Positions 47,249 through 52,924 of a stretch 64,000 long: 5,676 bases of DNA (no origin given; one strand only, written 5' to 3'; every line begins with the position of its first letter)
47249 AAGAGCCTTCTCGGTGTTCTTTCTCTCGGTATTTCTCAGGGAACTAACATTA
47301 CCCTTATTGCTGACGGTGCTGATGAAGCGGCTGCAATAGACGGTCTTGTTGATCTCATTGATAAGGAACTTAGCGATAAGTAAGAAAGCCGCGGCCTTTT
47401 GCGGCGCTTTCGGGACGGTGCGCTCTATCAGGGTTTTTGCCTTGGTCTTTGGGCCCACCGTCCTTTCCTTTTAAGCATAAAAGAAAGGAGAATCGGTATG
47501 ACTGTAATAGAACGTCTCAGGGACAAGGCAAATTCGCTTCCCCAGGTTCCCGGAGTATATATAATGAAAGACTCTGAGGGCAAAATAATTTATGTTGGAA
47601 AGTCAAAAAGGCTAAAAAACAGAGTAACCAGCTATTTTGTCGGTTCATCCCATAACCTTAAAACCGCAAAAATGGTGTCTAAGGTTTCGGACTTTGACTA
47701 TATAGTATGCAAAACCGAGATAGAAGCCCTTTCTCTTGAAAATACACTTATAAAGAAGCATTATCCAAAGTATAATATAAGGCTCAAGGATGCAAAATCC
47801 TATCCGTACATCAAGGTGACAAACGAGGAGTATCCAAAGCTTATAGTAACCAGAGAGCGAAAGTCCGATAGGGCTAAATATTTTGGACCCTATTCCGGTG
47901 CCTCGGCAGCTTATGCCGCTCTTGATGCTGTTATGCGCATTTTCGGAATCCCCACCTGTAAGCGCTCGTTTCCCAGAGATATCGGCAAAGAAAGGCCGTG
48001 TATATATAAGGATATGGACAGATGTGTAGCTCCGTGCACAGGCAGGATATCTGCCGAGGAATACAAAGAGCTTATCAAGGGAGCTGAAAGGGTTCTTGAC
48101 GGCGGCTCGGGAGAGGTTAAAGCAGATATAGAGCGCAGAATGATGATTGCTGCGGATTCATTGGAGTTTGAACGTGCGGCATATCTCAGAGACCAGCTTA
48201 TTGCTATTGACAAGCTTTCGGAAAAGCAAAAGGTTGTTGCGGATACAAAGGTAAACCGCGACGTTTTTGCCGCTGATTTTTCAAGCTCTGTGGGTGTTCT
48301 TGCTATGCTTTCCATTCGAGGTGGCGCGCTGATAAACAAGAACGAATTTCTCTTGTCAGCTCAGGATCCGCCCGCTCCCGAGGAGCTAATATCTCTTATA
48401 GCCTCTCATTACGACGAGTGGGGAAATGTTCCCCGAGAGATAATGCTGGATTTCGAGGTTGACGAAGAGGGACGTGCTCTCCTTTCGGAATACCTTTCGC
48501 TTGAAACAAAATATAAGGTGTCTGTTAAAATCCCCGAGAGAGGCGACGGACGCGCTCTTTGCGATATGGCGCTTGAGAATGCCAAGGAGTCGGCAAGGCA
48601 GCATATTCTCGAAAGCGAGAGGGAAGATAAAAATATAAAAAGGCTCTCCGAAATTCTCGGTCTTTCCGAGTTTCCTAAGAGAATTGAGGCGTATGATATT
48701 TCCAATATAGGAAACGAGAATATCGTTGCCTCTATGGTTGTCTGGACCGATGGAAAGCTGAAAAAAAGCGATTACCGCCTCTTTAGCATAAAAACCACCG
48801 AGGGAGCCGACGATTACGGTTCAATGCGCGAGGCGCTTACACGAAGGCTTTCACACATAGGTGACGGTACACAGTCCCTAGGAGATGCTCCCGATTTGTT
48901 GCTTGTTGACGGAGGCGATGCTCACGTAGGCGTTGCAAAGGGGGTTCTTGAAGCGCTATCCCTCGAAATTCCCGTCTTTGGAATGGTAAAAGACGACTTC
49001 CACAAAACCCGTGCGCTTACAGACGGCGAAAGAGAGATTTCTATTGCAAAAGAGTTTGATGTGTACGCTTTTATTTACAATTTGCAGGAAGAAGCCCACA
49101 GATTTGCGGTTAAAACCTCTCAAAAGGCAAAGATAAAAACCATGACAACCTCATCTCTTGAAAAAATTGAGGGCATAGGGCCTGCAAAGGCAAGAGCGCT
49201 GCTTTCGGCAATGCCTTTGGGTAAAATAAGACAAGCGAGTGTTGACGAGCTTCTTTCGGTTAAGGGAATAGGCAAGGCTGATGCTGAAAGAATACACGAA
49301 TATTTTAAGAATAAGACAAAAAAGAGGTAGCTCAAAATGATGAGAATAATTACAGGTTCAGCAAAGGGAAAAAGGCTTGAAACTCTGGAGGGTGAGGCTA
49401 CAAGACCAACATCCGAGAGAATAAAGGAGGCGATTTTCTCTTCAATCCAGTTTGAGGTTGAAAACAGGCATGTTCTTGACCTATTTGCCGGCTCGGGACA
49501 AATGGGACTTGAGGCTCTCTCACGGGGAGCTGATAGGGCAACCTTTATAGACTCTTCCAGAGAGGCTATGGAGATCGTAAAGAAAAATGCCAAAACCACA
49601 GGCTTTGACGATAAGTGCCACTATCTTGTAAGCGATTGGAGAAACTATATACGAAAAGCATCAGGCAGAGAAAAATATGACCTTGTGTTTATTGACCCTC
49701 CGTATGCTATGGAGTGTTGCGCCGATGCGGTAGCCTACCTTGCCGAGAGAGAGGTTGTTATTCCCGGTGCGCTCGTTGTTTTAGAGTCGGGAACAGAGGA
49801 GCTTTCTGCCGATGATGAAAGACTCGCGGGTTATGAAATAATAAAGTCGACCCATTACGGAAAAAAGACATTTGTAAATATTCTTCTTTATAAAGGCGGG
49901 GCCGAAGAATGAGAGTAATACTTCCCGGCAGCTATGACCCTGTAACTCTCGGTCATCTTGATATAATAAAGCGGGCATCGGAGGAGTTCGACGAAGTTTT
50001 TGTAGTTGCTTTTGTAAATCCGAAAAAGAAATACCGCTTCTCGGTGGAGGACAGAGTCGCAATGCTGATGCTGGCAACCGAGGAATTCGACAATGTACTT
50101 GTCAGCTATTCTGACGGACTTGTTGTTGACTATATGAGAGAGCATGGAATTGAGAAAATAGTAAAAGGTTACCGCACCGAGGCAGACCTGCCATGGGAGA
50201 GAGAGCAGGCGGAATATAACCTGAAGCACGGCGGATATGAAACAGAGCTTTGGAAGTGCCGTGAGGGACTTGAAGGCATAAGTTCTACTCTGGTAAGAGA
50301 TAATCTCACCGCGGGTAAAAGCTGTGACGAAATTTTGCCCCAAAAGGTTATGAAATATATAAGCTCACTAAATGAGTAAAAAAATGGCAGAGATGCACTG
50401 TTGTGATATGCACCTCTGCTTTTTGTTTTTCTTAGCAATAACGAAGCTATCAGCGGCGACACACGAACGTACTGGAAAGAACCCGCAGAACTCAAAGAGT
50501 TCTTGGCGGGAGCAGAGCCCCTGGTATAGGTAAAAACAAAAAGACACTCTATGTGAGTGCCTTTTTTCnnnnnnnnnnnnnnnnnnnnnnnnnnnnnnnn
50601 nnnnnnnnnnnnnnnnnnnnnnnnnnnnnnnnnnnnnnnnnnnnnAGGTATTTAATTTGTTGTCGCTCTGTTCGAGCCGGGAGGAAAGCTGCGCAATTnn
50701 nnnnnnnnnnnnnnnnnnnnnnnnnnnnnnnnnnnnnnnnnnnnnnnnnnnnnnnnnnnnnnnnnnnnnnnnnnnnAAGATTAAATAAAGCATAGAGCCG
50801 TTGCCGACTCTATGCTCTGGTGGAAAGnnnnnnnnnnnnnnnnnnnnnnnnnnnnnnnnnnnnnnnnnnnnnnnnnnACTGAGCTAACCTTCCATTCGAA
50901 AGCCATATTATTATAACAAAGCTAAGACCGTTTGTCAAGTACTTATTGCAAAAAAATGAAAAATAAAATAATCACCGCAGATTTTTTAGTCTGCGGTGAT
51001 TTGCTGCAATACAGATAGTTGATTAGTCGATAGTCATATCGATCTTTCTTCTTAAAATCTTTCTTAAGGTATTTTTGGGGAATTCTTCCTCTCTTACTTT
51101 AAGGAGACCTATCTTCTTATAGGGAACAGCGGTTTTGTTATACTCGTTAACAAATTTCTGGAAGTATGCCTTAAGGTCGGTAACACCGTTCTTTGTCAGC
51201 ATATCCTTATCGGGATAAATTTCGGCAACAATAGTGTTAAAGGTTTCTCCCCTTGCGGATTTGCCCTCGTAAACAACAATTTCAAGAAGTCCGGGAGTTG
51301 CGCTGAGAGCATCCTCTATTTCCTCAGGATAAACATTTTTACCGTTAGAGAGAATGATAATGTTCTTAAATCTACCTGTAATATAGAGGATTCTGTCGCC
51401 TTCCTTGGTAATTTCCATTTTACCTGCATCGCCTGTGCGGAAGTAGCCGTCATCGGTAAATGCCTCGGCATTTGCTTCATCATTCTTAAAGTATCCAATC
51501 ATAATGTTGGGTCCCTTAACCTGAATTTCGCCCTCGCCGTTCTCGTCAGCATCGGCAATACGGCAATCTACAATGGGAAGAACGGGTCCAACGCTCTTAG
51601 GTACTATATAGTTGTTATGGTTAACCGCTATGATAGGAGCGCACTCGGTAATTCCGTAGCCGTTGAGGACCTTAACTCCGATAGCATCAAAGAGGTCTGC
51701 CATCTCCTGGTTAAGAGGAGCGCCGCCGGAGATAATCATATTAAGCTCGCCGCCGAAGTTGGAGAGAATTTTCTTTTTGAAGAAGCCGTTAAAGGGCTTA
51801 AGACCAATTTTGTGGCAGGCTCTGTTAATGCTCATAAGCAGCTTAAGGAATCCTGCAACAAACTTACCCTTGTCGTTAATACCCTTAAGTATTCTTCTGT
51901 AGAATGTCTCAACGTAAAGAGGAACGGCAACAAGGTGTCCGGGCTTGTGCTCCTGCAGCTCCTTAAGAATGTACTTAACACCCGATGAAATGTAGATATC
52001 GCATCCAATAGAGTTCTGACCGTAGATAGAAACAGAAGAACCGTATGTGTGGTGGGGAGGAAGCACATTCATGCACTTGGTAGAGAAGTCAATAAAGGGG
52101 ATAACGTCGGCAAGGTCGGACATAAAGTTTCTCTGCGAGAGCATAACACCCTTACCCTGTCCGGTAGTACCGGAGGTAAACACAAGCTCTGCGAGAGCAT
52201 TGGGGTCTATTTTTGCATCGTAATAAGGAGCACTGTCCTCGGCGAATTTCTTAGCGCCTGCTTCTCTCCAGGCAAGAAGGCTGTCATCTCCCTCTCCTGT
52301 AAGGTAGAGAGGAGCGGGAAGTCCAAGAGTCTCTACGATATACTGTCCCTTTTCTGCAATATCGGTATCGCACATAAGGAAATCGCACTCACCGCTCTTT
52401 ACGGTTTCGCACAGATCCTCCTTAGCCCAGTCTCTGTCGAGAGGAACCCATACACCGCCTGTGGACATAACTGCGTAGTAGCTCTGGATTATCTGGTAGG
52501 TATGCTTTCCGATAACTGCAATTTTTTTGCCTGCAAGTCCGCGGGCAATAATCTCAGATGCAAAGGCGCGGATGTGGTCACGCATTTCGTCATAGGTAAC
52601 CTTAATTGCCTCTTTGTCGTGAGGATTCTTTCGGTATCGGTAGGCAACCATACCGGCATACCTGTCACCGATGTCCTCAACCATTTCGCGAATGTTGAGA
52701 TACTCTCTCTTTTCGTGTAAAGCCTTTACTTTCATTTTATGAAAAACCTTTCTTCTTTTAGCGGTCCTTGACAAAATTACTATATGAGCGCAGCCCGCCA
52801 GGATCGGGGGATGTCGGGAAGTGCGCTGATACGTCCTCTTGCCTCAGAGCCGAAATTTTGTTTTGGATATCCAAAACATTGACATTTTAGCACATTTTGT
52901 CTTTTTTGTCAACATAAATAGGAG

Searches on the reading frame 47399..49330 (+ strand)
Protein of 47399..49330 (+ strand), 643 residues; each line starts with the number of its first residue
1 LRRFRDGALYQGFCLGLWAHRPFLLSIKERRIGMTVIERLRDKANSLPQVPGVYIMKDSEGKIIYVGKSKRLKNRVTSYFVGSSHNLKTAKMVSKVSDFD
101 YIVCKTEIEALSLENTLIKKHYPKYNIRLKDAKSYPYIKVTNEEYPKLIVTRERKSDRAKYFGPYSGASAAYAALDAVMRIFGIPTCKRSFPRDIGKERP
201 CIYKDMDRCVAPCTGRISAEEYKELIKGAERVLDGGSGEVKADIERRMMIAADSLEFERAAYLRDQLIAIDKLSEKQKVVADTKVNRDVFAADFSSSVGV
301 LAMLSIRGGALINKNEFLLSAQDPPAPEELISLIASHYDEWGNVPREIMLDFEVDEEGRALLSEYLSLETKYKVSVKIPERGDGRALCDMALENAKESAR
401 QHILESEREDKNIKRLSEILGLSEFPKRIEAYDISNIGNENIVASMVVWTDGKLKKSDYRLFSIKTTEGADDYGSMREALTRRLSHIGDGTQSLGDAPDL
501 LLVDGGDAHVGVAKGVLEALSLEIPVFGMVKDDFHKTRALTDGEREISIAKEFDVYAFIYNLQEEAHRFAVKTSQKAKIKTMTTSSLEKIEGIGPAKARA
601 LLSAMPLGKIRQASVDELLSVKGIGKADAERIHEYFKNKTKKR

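Call 82: search_protein_families(library=pfam, proteins=[window:47399-49330:+], max_evalue=0.0001)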
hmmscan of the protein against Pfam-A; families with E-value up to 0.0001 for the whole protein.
window:47399-49330:+ (643 aa): 8 families
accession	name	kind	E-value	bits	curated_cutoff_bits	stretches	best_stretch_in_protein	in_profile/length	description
PF08459.17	UvrC_RNaseH_dom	-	8.2e-47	159.4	22.3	1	418-571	2-159/159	UvrC RNAse H endonuclease domain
PF22920.2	UvrC_RNaseH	-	3.6e-21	75.7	24.3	1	286-402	1-116/116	UvrC Ribonuclease H-like domain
PF14520.12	HHH_5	-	3.1e-12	47.2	27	1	586-636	3-55/57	Helix-hairpin-helix domain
PF01541.30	GIY-YIG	-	6.9e-12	45.9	22.6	1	52-126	3-78/78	GIY-YIG catalytic domain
PF00633.29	HHH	-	1.1e-11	44.3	24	1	608-635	3-30/30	Helix-hairpin-helix motif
PF12826.13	HHH_2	-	1.7e-07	31.7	27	1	590-641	8-60/64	Helix-hairpin-helix motif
PF02151.25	UVR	-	2.7e-07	30.5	21.5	1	240-272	3-35/36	UvrB/uvrC motif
PF12836.13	HHH_3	-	3.8e-05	24.1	27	0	578-636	7-64/65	Helix-hairpin-helix motif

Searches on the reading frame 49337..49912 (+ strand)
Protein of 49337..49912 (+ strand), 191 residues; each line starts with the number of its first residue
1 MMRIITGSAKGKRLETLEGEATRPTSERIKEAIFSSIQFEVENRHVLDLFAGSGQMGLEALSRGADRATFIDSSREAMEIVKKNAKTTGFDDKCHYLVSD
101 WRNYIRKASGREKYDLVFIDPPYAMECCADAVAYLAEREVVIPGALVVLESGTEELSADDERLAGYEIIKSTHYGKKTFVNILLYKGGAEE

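Call 82: search_protein_families(library=pfam, proteins=[window:49337-49912:+], max_evalue=0.0001)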
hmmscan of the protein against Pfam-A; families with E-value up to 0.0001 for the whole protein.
window:49337-49912:+ (191 aa): 8 families
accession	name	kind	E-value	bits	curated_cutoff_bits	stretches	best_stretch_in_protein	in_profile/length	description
PF03602.21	Cons_hypoth95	-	2.5e-51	174.4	24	1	2-179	1-178/182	Conserved hypothetical protein 95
PF13847.12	Methyltransf_31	-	4.2e-08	33.4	27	1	42-154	3-120/145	Methyltransferase domain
PF05175.20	MTS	-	4.6e-08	33.3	23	1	40-126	30-111/170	Methyltransferase small domain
PF09445.16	Methyltransf_15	-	6e-08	32.9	22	1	44-123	2-81/165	RNA cap guanine-N2 methyltransferase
PF13649.12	Methyltransf_25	-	1.3e-06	29.5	27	1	46-119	1-70/97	Methyltransferase domain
PF10672.15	Methyltrans_SAM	-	8.6e-06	25.6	27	1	38-123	119-205/286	S-adenosylmethionine-dependent methyltransferase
PF10294.15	Methyltransf_16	-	1.2e-05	25.5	21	1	38-126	42-134/174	Lysine methyltransferase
PF02086.21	MethyltransfD12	-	4e-05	23.9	22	0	30-105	5-77/253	D12 class N6 adenine-specific DNA methyltransferase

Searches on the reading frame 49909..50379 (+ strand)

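Call 82: search_protein_families(library=pfam, proteins=[window:49909-50379:+], max_evalue=0.0001)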
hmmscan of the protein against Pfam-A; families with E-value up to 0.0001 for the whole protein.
window:49909-50379:+ (156 aa): 2 families
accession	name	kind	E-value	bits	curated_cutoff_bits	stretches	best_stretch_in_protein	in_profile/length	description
PF01467.32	CTP_transf_like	-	5.3e-21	75.6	21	1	4-131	1-132/133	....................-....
PF08218.17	Citrate_ly_lig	-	1.7e-06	28.3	20.9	1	10-69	9-66/182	Citrate lyase ligase C-terminal domain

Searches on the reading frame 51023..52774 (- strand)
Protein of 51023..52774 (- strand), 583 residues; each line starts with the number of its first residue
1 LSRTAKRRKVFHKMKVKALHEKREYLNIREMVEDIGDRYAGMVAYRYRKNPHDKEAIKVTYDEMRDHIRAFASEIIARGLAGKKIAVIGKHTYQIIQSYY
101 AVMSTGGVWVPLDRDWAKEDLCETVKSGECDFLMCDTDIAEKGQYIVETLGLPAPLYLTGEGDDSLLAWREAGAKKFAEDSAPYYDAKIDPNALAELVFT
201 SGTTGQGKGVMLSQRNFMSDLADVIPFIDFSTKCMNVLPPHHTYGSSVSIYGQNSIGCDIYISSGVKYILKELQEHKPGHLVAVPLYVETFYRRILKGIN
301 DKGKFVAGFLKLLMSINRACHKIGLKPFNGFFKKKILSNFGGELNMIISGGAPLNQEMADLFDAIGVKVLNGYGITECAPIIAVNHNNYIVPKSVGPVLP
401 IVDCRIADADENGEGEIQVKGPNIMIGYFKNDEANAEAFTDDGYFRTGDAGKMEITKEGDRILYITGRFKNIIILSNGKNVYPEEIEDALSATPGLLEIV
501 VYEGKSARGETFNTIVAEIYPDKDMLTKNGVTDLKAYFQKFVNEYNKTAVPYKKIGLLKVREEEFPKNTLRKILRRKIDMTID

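Call 82: search_protein_families(library=pfam, proteins=[window:51023-52774:-], max_evalue=0.0001)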
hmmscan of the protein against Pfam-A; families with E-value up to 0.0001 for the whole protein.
window:51023-52774:- (583 aa): 1 family
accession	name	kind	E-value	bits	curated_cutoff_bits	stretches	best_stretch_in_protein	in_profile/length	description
PF00501.34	AMP-binding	-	8.8e-53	179.9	29.9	1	40-429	9-384/384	AMP-binding enzyme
